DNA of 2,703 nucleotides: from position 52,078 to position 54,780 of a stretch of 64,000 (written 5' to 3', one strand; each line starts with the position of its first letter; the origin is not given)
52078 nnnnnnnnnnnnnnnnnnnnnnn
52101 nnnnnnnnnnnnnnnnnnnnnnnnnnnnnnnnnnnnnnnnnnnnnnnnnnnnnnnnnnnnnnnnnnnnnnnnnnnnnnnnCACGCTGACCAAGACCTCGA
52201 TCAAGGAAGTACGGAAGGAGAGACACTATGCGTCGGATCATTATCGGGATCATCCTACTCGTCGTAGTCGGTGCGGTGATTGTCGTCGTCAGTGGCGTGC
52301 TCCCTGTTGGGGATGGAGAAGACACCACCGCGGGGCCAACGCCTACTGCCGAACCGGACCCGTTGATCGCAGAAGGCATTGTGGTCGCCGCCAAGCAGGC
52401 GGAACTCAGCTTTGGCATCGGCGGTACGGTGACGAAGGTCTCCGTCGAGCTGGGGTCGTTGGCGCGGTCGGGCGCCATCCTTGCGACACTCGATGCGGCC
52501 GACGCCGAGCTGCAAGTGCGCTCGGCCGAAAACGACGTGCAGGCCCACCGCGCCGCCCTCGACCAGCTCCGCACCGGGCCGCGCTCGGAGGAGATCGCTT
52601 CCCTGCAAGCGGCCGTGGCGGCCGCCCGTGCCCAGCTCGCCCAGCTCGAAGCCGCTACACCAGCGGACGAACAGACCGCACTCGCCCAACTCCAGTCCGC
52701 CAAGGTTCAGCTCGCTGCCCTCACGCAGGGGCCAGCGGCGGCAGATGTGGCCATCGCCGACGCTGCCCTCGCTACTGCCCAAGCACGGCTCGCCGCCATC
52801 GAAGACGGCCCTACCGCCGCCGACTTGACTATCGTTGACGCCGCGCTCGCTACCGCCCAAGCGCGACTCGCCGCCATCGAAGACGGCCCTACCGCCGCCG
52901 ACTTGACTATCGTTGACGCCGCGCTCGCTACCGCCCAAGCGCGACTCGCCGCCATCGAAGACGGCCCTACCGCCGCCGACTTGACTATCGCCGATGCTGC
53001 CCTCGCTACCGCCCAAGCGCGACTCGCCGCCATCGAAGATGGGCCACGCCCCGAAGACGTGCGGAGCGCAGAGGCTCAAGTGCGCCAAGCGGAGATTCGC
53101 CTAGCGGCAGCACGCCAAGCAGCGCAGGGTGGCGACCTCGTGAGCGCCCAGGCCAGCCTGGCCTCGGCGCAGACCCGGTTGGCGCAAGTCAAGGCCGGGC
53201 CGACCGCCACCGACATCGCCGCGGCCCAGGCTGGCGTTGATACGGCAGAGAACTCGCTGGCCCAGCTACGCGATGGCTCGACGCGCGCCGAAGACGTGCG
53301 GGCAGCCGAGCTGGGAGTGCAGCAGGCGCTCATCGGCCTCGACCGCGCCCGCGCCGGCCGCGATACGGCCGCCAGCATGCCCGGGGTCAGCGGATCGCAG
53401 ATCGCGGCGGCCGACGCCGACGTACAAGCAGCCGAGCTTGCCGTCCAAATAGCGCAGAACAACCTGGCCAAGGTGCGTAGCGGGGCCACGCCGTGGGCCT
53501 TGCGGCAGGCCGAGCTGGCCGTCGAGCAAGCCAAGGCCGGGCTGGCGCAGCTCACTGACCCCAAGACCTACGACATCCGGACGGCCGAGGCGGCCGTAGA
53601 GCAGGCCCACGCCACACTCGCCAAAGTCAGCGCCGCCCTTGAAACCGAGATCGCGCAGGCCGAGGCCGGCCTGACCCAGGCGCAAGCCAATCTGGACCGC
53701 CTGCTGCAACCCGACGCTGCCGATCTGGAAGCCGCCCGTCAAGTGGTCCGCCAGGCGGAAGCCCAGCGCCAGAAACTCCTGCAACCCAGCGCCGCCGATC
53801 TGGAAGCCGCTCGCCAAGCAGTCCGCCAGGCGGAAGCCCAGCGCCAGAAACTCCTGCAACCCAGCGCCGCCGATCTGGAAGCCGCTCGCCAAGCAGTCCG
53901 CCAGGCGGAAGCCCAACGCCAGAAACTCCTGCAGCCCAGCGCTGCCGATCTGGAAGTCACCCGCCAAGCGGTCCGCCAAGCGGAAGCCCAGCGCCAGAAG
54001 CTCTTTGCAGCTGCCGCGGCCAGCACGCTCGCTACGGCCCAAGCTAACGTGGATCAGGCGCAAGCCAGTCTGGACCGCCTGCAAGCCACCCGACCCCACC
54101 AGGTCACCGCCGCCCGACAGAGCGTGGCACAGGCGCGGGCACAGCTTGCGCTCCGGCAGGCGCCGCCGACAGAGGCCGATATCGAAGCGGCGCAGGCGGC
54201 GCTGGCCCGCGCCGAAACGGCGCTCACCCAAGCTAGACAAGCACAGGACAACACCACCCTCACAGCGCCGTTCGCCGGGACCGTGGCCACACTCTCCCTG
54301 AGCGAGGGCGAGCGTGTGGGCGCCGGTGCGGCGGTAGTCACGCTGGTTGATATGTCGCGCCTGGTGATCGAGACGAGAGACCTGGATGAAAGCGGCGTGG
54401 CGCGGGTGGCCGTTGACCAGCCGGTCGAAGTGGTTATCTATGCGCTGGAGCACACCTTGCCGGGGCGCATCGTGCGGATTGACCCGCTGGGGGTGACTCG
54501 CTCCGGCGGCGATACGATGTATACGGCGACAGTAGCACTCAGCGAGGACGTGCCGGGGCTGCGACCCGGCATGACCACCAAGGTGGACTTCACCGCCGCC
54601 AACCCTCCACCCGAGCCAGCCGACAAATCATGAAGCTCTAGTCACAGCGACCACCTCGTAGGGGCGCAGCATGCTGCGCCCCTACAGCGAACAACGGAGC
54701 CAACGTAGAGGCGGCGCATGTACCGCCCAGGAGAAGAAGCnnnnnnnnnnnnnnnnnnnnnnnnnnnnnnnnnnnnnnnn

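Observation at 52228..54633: Membrane-fusion protein with an expanded coiled-coil built from perfect 60-bp and 75-bp tandem repeats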

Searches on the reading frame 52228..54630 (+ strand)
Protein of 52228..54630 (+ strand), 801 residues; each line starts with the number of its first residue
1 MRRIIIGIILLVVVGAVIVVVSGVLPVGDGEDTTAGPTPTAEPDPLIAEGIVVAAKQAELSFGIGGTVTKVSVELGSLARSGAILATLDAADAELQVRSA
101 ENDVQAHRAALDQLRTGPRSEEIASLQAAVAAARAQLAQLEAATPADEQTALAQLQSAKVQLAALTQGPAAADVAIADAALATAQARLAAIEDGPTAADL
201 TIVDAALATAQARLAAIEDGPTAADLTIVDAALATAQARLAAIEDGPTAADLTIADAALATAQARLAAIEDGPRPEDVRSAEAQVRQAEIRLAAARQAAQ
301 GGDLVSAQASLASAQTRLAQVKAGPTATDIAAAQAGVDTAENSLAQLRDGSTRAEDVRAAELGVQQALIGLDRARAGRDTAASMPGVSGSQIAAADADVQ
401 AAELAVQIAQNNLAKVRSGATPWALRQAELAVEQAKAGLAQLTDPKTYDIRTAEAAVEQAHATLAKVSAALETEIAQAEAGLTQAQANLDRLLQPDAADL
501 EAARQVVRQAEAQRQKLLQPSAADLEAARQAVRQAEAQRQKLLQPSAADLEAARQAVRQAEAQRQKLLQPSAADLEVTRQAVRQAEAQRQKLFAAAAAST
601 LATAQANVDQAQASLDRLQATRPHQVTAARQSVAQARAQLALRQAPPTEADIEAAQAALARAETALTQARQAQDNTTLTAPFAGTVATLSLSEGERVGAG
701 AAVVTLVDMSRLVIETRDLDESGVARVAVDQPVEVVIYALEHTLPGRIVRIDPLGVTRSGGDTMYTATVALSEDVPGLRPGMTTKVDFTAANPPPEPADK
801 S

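Call 6: search_protein_families(library=pfam, proteins=[window:52228-54630:+], max_evalue=0.01)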
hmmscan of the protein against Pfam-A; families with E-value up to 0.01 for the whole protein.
window:52228-54630:+ (801 aa): 4 families
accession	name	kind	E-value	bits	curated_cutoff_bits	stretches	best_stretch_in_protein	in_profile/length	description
PF13437.12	HlyD_3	-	6.4e-11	43.4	22.2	1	677-781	1-106/106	HlyD family secretion protein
PF16576.10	HlyD_D23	-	0.0017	18.2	30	1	651-753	78-186/214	Barrel-sandwich domain of CusB or HlyD membrane-fusion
PF00364.28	Biotin_lipoyl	-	0.0069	16.6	22.1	0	676-706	43-73/73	Biotin-requiring enzyme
PF09720.15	Unstab_antitox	-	0.0096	16.4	23.3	0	172-198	22-48/54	Putative addiction module component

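Call 7: search_protein_families(library=ncbifam, proteins=[window:52228-54630:+], max_evalue=0.01)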
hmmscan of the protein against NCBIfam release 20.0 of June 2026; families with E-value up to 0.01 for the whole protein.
window:52228-54630:+ (801 aa): 11 families
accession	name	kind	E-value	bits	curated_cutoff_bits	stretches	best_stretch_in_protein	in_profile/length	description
NF002939.0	PRK03598.1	equivalog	1.6e-25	90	393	4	54-216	41-197/332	secretion protein HlyD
TIGR01730.1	RND_mfp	subfamily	1.2e-22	80.3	94.9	2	603-792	61-248/322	efflux RND transporter periplasmic adaptor subunit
TIGR00998.1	8a0101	subfamily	9.8e-14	51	390.8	2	549-753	88-283/334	EmrA/EmrK family multidrug efflux transporter periplasmic adaptor subunit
TIGR02971.1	heterocyst_DevB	subfamily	2.6e-11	43.5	129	1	521-753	53-280/327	ABC exporter membrane fusion protein, DevB family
TIGR00999.1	8a0102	subfamily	2.5e-10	40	319.3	1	580-791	8-204/271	CzcB/NccB family metal efflux transporter periplasmic adaptor subunit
TIGR01843.1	type_I_hlyD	subfamily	4.8e-08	32.4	208.65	1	484-787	78-395/422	HlyD family type I secretion periplasmic adaptor subunit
TIGR03794.1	NHLM_micro_HlyD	equivalog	3.4e-07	29.5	156.2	1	532-710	126-287/421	NHLP bacteriocin system secretion protein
NF007785.0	PRK10476.1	equivalog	6.9e-07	28.4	376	1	568-751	95-284/347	multidrug transporter subunit MdtN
NF011715.0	PRK15136.1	equivalog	3.6e-05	22.6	563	1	583-752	116-293/390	multidrug efflux MFS transporter periplasmic adaptor subunit EmrA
NF007850.1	PRK10559.1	equivalog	0.00037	19.7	400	1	605-751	77-222/303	p-hydroxybenzoic acid efflux pump subunit AaeA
NF008606.0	PRK11578.1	equivalog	0.0024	17.1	342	1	578-730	97-240/371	macrolide transporter subunit MacA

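Call 8: find_homologous_proteins(query=window:52228-54630:+, max_evalue=0.00001)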
Query window:52228-54630:+ (801 aa): 676 proteins with E <= 0.00001 among 8000 candidates; the best 120 are listed.
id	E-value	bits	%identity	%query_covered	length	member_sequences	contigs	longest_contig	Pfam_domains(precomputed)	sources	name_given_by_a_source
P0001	6.1e-210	718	75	60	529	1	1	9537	PF25881.1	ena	-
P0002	1.9e-80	290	36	62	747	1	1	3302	PF26002.1,PF25881.1,PF25990.1,PF25967.1,PF25975.1,PF25954.1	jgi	jgi:RND family efflux transporter MFP subunit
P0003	5.5e-79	285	35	76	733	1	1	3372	PF26002.1,PF25881.1,PF25990.1,PF25967.1,PF25919.1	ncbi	ncbi:MAG: efflux RND transporter periplasmic adaptor subunit, partial [Chloroflexota bacterium]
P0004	4.3e-78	282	33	68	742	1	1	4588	PF26002.1,PF25881.1,PF25990.1,PF25967.1,PF25975.1,PF25954.1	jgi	jgi:HlyD family secretion protein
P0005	8.0e-76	274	32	92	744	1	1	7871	PF26002.1,PF25881.1,PF25990.1,PF25967.1,PF25954.1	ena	-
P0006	1.5e-67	247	37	68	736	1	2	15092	PF26002.1,PF25881.1,PF00364.29,PF25990.1,PF25967.1,PF25975.1,PF25954.1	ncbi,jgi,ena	jgi:HlyD family secretion protein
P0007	8.7e-60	221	33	90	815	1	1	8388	PF26002.1,PF25881.1,PF00364.29,PF25990.1,PF25919.1,PF25917.1,PF25954.1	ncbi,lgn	-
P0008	3.5e-57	213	34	60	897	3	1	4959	PF25881.1,PF25919.1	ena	-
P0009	5.2e-57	212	30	57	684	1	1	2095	PF25984.1,PF25881.1,PF25919.1,PF25917.1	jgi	jgi:HlyD family secretion protein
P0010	4.3e-56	209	35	71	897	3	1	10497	PF25881.1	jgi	jgi:multidrug efflux pump subunit AcrA (membrane-fusion protein)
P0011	1.2e-55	208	32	70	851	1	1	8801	PF25881.1,PF00364.29,PF25990.1,PF25954.1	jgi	jgi:HlyD family secretion protein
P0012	1.2e-55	208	37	34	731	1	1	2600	PF25881.1,PF25989.1,PF25967.1,PF25917.1,PF25944.1,PF25975.1,PF25954.1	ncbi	-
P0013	3.1e-53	200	49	18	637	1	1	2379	PF25990.1,PF25919.1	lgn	-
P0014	3.1e-52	196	34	66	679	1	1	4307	PF25881.1,PF00364.29,PF25990.1,PF25919.1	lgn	-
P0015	3.3e-52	196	32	66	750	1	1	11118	PF26002.1,PF25881.1,PF25990.1,PF25967.1,PF25954.1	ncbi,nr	ncbi:MAG TPA: efflux RND transporter periplasmic adaptor subunit [Chloroflexota bacterium]|nr:efflux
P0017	7.0e-51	192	34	60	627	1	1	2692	PF26002.1,PF25881.1,PF25990.1,PF25967.1,PF25919.1,PF25954.1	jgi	jgi:HlyD family secretion protein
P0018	1.3e-49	188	32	79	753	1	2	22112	PF26002.1,PF25881.1,PF00364.29,PF25990.1,PF25919.1,PF25954.1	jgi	jgi:HlyD family secretion protein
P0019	1.6e-47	181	35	44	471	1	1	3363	PF25984.1,PF25881.1,PF25919.1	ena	-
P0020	2.6e-47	180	39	40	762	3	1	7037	PF25881.1,PF25989.1,PF25967.1,PF25975.1,PF25954.1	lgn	-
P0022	1.3e-45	175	41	19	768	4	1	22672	PF25984.1,PF25881.1,PF00364.29,PF25990.1,PF25919.1,PF25954.1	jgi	-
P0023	3.8e-45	173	33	39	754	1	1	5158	PF25984.1,PF01551.30,PF25935.1,PF25881.1,PF00358.27,PF00364.29,PF25990.1,PF25919.1,PF25917.1,PF25954.1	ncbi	-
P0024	9.9e-45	172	40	14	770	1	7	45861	PF25984.1,PF25881.1,PF00364.29,PF25990.1,PF25919.1,PF25954.1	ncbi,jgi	-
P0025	1.8e-44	171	42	19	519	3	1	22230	PF25881.1,PF25990.1,PF25954.1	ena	-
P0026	1.1e-43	168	39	19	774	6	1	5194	PF25984.1,PF25881.1,PF00364.29,PF25990.1,PF25919.1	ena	-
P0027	1.2e-43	168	36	14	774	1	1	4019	PF25984.1,PF25881.1,PF00364.29,PF25990.1,PF25919.1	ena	-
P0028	1.8e-43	168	37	18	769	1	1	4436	PF25984.1,PF25881.1,PF00364.29,PF25990.1,PF25919.1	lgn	-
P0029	2.1e-43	167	37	30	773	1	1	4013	PF25984.1,PF25881.1,PF00364.29,PF25990.1,PF25919.1,PF25954.1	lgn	-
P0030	2.8e-43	167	38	21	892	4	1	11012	PF25984.1,PF25881.1,PF00364.29,PF25990.1,PF25919.1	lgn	-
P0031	5.5e-43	166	38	18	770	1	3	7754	PF25984.1,PF25881.1,PF00364.29,PF25990.1,PF25919.1,PF25954.1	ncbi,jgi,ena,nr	ncbi:MAG TPA: HlyD family efflux transporter periplasmic adaptor subunit [Anaerolineae bacterium]|nr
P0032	5.8e-43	166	36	24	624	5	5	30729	PF25984.1,PF25881.1,PF00364.29,PF25990.1,PF25919.1,PF25954.1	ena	-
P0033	6.3e-43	166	41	19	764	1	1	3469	PF25984.1,PF25881.1,PF00364.29,PF25990.1,PF25919.1,PF25917.1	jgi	jgi:multidrug resistance efflux pump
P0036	1.8e-42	164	36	42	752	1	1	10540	PF25881.1,PF25989.1,PF25967.1,PF25919.1,PF25975.1,PF25954.1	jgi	jgi:RND family efflux transporter MFP subunit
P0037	3.1e-42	163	32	79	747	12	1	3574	PF26002.1,PF25881.1,PF25990.1,PF25919.1,PF25954.1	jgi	jgi:HlyD family secretion protein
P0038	4.2e-42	163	39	36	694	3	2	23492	PF25881.1,PF25919.1,PF25954.1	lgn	-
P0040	6.3e-42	162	38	18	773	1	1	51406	PF25984.1,PF25881.1,PF00364.29,PF25990.1,PF25919.1,PF25954.1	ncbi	-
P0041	8.3e-42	162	34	28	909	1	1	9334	PF26002.1,PF25881.1,PF25990.1,PF25954.1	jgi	jgi:RND family efflux transporter MFP subunit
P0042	1.5e-40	158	33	54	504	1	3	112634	PF25984.1,PF25881.1,PF25990.1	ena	-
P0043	1.8e-40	158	43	14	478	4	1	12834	PF25984.1,PF26002.1,PF25881.1,PF25990.1,PF25954.1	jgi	jgi:HlyD family secretion protein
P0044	2.0e-40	157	35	28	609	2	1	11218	PF25973.1,PF25881.1,PF25989.1,PF25990.1,PF25967.1,PF25919.1,PF25975.1,PF25954.1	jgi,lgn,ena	-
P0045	6.0e-40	156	33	25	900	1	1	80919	PF25973.1,PF25984.1,PF25881.1,PF00364.29,PF25990.1,PF25919.1,PF25917.1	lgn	-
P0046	6.2e-40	156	35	40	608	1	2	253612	PF25881.1,PF25990.1,PF25919.1,PF25954.1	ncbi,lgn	ncbi:MAG: efflux RND transporter periplasmic adaptor subunit [Chloroflexus sp.]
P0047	8.5e-40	155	36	39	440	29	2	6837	PF25984.1,PF25881.1,PF00364.29,PF25990.1,PF25919.1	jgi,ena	-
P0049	3.1e-39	154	39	21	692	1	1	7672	PF25984.1,PF26002.1,PF01551.30,PF25881.1,PF00358.27,PF00364.29,PF25990.1,PF25919.1,PF25917.1,PF25954.1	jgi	jgi:HlyD family secretion protein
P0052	3.7e-39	153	35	40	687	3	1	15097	PF25881.1,PF25989.1,PF00364.29,PF25967.1,PF25919.1,PF25917.1,PF25975.1,PF25954.1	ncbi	ncbi:MAG: efflux RND transporter periplasmic adaptor subunit [Chloroflexota bacterium]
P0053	3.8e-39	153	35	58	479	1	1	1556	PF25881.1,PF25990.1,PF25967.1,PF25975.1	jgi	jgi:HlyD family secretion protein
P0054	6.4e-39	152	42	27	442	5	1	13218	PF25984.1,PF25881.1,PF00364.29,PF25990.1,PF25919.1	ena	-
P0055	6.4e-39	152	32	60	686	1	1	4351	PF26002.1,PF25881.1,PF25989.1,PF00364.29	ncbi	-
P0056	8.3e-39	152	32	39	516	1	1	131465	PF25984.1,PF25881.1,PF00364.29,PF25990.1,PF25919.1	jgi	jgi:HlyD family secretion protein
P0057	9.2e-39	152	29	68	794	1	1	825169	PF25881.1,PF25919.1,PF25917.1,PF25975.1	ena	-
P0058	1.2e-38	152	34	24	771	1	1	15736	PF25984.1,PF25881.1,PF00364.29,PF25990.1,PF25919.1,PF25954.1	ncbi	-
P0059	1.9e-38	151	35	45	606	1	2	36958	PF25881.1,PF25990.1,PF25919.1,PF25954.1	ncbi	-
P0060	2.3e-38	151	35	45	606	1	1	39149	PF25881.1,PF25990.1,PF25919.1,PF25954.1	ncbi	-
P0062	4.1e-38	150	35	45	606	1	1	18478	PF25881.1,PF25990.1,PF25919.1,PF25954.1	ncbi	-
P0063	4.2e-38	150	35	20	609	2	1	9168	PF25973.1,PF25881.1,PF25989.1,PF00364.29,PF25990.1,PF25967.1,PF25919.1,PF25975.1,PF25954.1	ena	-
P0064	5.0e-38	149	43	20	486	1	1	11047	PF25984.1,PF25881.1,PF00364.29,PF25990.1,PF25919.1,PF25954.1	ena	-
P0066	1.0e-37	149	44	18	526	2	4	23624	PF25881.1,PF00364.29,PF25990.1,PF25919.1,PF25954.1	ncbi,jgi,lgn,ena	-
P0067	1.4e-37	148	32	64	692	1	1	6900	PF26002.1,PF25881.1,PF25989.1,PF25940.1,PF25990.1,PF25917.1,PF25975.1,PF25954.1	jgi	jgi:HlyD family secretion protein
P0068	1.6e-37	148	34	43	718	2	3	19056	PF25881.1,PF25989.1,PF25967.1,PF25919.1,PF25975.1,PF25954.1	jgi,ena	-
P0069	1.9e-37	148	32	49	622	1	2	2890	PF26002.1,PF25881.1,PF25990.1,PF25967.1,PF25975.1,PF25954.1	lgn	-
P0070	2.7e-37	147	38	22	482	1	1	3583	PF25984.1,PF25881.1,PF00364.29,PF25990.1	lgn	-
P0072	3.1e-37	147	39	27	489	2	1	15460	PF25984.1,PF25881.1,PF00364.29,PF25990.1,PF25919.1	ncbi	-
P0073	6.1e-37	146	36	47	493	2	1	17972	PF25881.1,PF25990.1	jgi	jgi:multidrug efflux pump subunit AcrA (membrane-fusion protein)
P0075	7.5e-37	146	32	59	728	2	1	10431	PF25881.1,PF25989.1,PF25990.1,PF25967.1,PF25919.1,PF25975.1,PF25954.1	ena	-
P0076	8.8e-37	145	33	31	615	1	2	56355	PF25984.1,PF26002.1,PF25881.1,PF00364.29,PF25990.1,PF25917.1,PF25954.1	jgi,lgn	jgi:HlyD family secretion protein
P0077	1.0e-36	145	35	42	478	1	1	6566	PF25984.1,PF26002.1,PF25881.1,PF25990.1,PF25954.1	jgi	jgi:HlyD family secretion protein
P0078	1.7e-36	144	33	43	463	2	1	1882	PF25881.1,PF00364.29,PF25919.1,PF25917.1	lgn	-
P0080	2.7e-36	144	41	18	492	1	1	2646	PF25984.1,PF25881.1,PF25919.1,PF25917.1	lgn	-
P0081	3.0e-36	144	37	40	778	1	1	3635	PF26002.1,PF25881.1,PF25990.1,PF25919.1,PF25954.1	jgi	jgi:HlyD family secretion protein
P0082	3.0e-36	144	32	54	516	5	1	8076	PF25984.1,PF25881.1,PF25990.1,PF25919.1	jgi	-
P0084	5.1e-36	143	36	19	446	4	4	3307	PF25881.1,PF00364.29,PF25919.1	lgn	-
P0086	6.9e-36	142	35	44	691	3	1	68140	PF25881.1,PF25989.1,PF25967.1,PF25975.1,PF25954.1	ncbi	ncbi:MAG: efflux RND transporter periplasmic adaptor subunit [Chloroflexota bacterium]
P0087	8.3e-36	142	33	45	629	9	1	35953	PF25881.1,PF25989.1,PF00364.29,PF25990.1,PF25967.1,PF25917.1,PF25975.1,PF25954.1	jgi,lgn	jgi:HlyD family secretion protein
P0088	8.5e-36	142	34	54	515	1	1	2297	PF25984.1,PF25881.1,PF25990.1,PF25919.1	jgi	jgi:HlyD family secretion protein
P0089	9.3e-36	142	33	54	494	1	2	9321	PF25984.1,PF25881.1,PF25919.1,PF25917.1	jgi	jgi:HlyD family secretion protein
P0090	1.1e-35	142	34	33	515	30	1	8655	PF25984.1,PF25881.1,PF00364.29,PF25990.1,PF25919.1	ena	-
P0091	1.3e-35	142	31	59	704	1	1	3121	PF25881.1,PF25989.1,PF25990.1,PF25919.1,PF25954.1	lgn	-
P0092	1.4e-35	141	38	30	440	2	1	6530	PF25984.1,PF25881.1,PF00364.29,PF25990.1,PF25919.1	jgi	jgi:HlyD family secretion protein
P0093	1.8e-35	141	32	45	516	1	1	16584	PF25984.1,PF25881.1,PF00364.29,PF25919.1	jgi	jgi:HlyD family secretion protein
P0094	1.8e-35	141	33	54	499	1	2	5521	PF25881.1,PF25919.1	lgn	-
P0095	2.1e-35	141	38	29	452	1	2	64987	PF25881.1,PF00364.29,PF25990.1,PF25919.1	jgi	jgi:HlyD family secretion protein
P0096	2.3e-35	141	33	52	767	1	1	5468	PF25984.1,PF26002.1,PF25881.1,PF25990.1,PF25967.1,PF25954.1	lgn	-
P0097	2.5e-35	141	38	30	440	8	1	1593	PF25984.1,PF25881.1,PF00364.29,PF25990.1,PF25919.1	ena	-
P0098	3.0e-35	140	35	40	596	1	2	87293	PF25881.1,PF25989.1,PF00364.29,PF25990.1,PF25919.1,PF25954.1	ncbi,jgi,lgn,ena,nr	ncbi:MAG TPA: efflux RND transporter periplasmic adaptor subunit [Chloroflexota bacterium]|nr:efflux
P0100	3.7e-35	140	33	44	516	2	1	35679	PF26002.1,PF25881.1,PF25989.1,PF25990.1,PF25967.1,PF25919.1,PF25975.1,PF25954.1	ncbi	ncbi:MAG: efflux RND transporter periplasmic adaptor subunit [Anaerolineae bacterium]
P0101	4.1e-35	140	31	43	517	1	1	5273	PF25984.1,PF25881.1,PF25990.1,PF25919.1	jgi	jgi:HlyD family secretion protein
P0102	4.1e-35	140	31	64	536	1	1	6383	PF26002.1,PF25881.1,PF25990.1,PF25954.1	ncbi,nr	ncbi:MAG TPA: HlyD family efflux transporter periplasmic adaptor subunit, partial [Chloroflexia bact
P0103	4.3e-35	140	38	18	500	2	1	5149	PF25984.1,PF25881.1,PF25990.1,PF25919.1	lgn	-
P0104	5.3e-35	140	41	14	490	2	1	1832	PF25881.1,PF25919.1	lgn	-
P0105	7.7e-35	139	33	54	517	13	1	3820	PF25984.1,PF25881.1,PF25990.1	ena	-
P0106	1.0e-34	139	35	40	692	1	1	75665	PF25881.1,PF25989.1,PF25967.1,PF25975.1,PF25954.1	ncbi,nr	ncbi:MAG: efflux RND transporter periplasmic adaptor subunit [Chloroflexi bacterium]|nr:efflux RND t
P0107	1.1e-34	138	33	55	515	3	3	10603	PF25881.1,PF25990.1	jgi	jgi:HlyD family secretion protein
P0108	1.2e-34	138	36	20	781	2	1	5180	PF25984.1,PF25881.1,PF00364.29,PF25990.1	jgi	jgi:multidrug resistance efflux pump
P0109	1.4e-34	138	30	61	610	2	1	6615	PF26002.1,PF25881.1,PF25989.1,PF25919.1,PF25917.1,PF25975.1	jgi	jgi:HlyD family secretion protein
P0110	2.2e-34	137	38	27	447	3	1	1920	PF25881.1,PF00364.29,PF25919.1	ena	-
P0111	2.2e-34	137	32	44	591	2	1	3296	PF26002.1,PF25881.1,PF25990.1,PF25919.1,PF25954.1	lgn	-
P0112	2.4e-34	137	34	44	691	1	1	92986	PF25881.1,PF25989.1,PF25967.1,PF25917.1,PF25975.1,PF25954.1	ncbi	-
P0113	3.1e-34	137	31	48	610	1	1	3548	PF26002.1,PF25881.1,PF25989.1,PF25990.1,PF25919.1,PF25975.1,PF25954.1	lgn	-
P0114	6.0e-34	136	36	40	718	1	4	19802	PF25881.1,PF25989.1,PF25967.1,PF25975.1,PF25954.1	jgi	jgi:RND family efflux transporter MFP subunit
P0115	6.2e-34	136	32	48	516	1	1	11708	PF25984.1,PF25881.1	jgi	jgi:HlyD family secretion protein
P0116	6.2e-34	136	35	43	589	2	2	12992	PF25881.1,PF25967.1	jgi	jgi:HlyD family secretion protein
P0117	6.4e-34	136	48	14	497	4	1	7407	PF25984.1,PF25881.1,PF00364.29,PF25990.1,PF25919.1,PF25954.1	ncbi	-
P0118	7.9e-34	136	32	44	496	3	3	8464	PF25984.1,PF25881.1,PF25990.1,PF25917.1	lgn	-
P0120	8.8e-34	135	33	43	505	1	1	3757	PF25881.1,PF25990.1,PF25919.1,PF25917.1,PF25954.1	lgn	-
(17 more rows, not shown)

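Call 11: find_encoding_contigs(protein=P0001, flank=6000, max_places=4)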
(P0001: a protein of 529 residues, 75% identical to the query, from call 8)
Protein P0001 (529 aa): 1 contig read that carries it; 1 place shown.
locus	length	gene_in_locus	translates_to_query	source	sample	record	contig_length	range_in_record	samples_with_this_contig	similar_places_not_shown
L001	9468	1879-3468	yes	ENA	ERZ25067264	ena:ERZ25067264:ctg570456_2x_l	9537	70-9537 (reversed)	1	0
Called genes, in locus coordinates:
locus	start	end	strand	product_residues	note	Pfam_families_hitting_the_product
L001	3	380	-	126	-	?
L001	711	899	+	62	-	PF12704:MacB_PCD (weak)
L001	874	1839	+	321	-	PF12704:MacB_PCD, PF02687:FtsX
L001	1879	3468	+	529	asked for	PF25881:HH_YBHG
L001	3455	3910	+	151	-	-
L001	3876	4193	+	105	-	-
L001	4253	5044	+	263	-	PF02463:SMC_N, PF00005:ABC_tran, PF13304:AAA_21 (faint)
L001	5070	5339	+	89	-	-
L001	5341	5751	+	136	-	PF01850:PIN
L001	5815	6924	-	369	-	PF02746:MR_MLE_N (weak), PF26685:DUF8230_C, PF13378:MR_MLE_C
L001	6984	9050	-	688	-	PF16889:Hepar_II_III_N, PF05426:Alginate_lyase (faint), PF07940:Hepar_II_III_C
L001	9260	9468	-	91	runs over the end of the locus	?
